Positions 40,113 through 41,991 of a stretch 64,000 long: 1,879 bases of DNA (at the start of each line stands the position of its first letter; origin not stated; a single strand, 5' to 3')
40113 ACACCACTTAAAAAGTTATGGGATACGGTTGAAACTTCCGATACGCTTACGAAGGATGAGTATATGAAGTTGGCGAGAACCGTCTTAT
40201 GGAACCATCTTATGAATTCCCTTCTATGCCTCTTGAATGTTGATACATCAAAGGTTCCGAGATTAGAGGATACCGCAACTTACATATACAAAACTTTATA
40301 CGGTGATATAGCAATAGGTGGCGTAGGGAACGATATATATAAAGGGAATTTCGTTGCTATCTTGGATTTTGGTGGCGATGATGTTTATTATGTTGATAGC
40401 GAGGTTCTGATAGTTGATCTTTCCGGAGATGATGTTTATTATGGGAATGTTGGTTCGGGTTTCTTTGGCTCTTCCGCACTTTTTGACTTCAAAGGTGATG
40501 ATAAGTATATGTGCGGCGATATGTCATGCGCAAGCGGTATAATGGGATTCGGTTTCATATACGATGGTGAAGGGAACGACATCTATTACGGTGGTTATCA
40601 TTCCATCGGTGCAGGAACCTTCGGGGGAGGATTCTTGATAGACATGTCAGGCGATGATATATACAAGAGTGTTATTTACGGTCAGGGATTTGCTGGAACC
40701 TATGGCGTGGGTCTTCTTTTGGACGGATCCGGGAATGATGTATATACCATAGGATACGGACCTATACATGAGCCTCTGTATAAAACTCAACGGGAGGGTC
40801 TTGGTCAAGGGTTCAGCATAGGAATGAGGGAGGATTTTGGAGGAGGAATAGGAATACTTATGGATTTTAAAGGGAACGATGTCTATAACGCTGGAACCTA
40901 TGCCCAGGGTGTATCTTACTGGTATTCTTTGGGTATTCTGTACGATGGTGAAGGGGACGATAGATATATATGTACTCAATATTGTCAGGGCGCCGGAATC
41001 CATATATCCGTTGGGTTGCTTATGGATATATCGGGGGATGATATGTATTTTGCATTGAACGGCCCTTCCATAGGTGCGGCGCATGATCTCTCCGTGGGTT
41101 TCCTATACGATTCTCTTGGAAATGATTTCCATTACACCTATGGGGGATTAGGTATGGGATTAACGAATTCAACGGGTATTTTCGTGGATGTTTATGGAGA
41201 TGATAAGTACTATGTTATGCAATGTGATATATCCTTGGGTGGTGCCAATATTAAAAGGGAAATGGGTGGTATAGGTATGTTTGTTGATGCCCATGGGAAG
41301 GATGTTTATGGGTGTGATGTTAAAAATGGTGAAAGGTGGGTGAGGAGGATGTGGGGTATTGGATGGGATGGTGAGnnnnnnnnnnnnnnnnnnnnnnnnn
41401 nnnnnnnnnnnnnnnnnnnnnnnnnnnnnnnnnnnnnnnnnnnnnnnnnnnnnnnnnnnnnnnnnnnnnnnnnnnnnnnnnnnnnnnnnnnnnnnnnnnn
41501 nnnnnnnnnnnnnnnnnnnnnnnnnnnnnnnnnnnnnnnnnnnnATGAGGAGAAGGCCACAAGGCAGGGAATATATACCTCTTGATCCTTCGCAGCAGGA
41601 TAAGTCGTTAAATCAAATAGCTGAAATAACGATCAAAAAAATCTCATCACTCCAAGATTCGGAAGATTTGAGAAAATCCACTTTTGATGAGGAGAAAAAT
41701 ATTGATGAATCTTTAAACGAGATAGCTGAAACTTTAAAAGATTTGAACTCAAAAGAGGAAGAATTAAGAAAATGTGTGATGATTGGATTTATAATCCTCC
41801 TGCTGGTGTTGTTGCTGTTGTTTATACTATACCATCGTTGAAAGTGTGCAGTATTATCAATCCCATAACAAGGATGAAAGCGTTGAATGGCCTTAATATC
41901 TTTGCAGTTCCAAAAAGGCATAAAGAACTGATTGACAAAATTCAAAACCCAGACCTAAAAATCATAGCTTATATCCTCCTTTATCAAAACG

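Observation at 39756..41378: Twelve tandem ~26-residue repeats with invariant G-(D/N)-D-x-Y core; candidate novel beta-solenoid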

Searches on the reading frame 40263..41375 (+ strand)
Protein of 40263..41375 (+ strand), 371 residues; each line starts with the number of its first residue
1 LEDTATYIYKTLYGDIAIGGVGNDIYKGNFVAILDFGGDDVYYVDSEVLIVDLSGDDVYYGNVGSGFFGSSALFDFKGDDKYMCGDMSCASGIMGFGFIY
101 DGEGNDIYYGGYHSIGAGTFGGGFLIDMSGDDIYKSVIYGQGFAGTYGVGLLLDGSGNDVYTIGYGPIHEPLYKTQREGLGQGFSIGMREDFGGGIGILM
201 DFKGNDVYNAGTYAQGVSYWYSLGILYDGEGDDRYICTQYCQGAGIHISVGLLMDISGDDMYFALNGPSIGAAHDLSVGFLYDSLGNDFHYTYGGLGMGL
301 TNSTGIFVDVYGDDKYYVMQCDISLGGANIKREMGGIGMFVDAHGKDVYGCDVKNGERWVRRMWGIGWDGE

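Call 41: search_protein_families(library=pfam, alignment_id=A2, max_evalue=10)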
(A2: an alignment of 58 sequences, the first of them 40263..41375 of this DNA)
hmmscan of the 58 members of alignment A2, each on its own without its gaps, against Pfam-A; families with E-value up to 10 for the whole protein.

A. member 1, window:40263-41375:+ (371 aa): 0 families

B. families by the number of members that match (of 58 scanned): 22 families
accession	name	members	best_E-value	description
PF19854.4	DUF6329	12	0.054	Family of unknown function (DUF6329)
PF06739.17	SBBP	9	0.043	Beta-propeller repeat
PF20037.4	DUF6440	4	0.6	Family of unknown function (DUF6440)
PF19926.4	DUF6389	3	0.13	Family of unknown function (DUF6389)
PF22165.2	SSO1393-like_WHD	2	0.023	SSO1393-like, winged-helix domain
PF04017.17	DUF366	2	1.1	Domain of unknown function (DUF366)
PF17289.8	Terminase_6C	1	0.0075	Terminase RNaseH-like domain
PF23118.1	zf-C2H2_STOP2_C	1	0.018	STOP2-like, C2H2-type zinc finger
PF09222.16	Fim-adh_lectin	1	0.026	Fimbrial adhesin F17-AG, lectin domain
PF07383.17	DUF1496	1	0.029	Protein of unknown function (DUF1496)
PF20356.3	DUF6651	1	0.032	Family of unknown function (DUF6651)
PF21786.3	Bflower_3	1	0.14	6-fold beta flower protein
PF07720.18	TPR_3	1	0.17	Tetratricopeptide repeat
PF22031.2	MCP_V20_C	1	0.18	Major capsid protein V20 C-terminal domain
PF05702.16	Herpes_UL49_5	1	0.24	Herpesvirus UL49.5 envelope/tegument protein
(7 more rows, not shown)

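Call 42: search_solved_structures(query=A2, max_evalue=10, show_alignments=3)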
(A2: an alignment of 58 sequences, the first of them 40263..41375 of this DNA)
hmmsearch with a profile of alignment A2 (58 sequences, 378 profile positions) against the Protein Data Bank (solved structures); distinct sequences matched with E-value up to 10: 0.
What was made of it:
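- On Pectate-lyase-like right-handed beta-helix enzymes: The profile finds no PDB hits at E<=10 (call 42).
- No RTX chain is found by profile search against PDB (call 42).
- Tried and rejected: The solenoid-only profile gave zero hits at E<=10 (call 42).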

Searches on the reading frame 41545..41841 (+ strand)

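Call 3: search_protein_families(library=pfam, proteins=[window:41545-41841:+], max_evalue=1)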
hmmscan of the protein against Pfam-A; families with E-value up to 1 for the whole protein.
window:41545-41841:+ (98 aa): 9 families
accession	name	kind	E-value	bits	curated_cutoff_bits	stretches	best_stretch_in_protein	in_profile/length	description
PF04931.18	DNA_pol_phi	-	6.3e-05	21.8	27.6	1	17-91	463-538/765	DNA polymerase phi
PF06024.17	Orf78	-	0.0016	19.1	29.4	1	9-96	15-82/101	Orf78 (ac78)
PF10140.15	YukC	-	0.0096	15.3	27.4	1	29-97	150-214/357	WXG100 protein secretion system (Wss), protein YukC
PF14203.11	TTRAP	-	0.016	15.8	27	1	18-40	32-54/62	Putative transposon-transfer assisting protein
PF15188.11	CCDC-167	-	0.02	15.6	27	1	24-91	19-82/84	Coiled-coil domain-containing protein 167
PF20990.2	DUF2207_C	-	0.065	13.4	33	1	23-94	75-154/247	Predicted membrane protein (DUF2207) C-terminal domain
PF09888.14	DUF2115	-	0.12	13.2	25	1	13-80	35-105/162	Uncharacterized protein conserved in archaea (DUF2115)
PF01963.22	TraB_PrgY_gumN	-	0.12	12.6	26.8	1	13-77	122-184/263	TraB/PrgY/gumN family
PF17225.8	DUF5301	-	0.42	11.7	23.1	1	21-70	9-51/97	Domain of unknown function (DUF5300)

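Call 4: search_protein_families(library=ncbifam, proteins=[window:41545-41841:+], max_evalue=1)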
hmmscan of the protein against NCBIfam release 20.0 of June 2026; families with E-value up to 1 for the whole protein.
window:41545-41841:+ (98 aa): 5 families
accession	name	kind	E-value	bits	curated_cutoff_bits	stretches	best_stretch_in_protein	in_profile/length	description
NF043056.1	T4SS_LegK1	equivalog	0.014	14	550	1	19-76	348-405/516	Dot/Icm T4SS effector kinase LegK1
NF045846.1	MSC0882_dom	subfamily_domain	0.018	14.2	60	1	52-95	190-237/244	MSC_0882 family membrane protein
NF038277.1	accessory_MacP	equivalog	0.019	15.4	45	1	34-95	36-96/98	cell wall synthase accessory phosphoprotein MacP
NF005555.0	PRK07220.1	equivalog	0.024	12.9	635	1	18-81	536-596/740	DNA topoisomerase I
NF042953.1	Hhe_antiphage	equivalog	0.026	11.8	2000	1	18-78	713-772/1797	DUF4011 domain-containing anti-phage protein Hhe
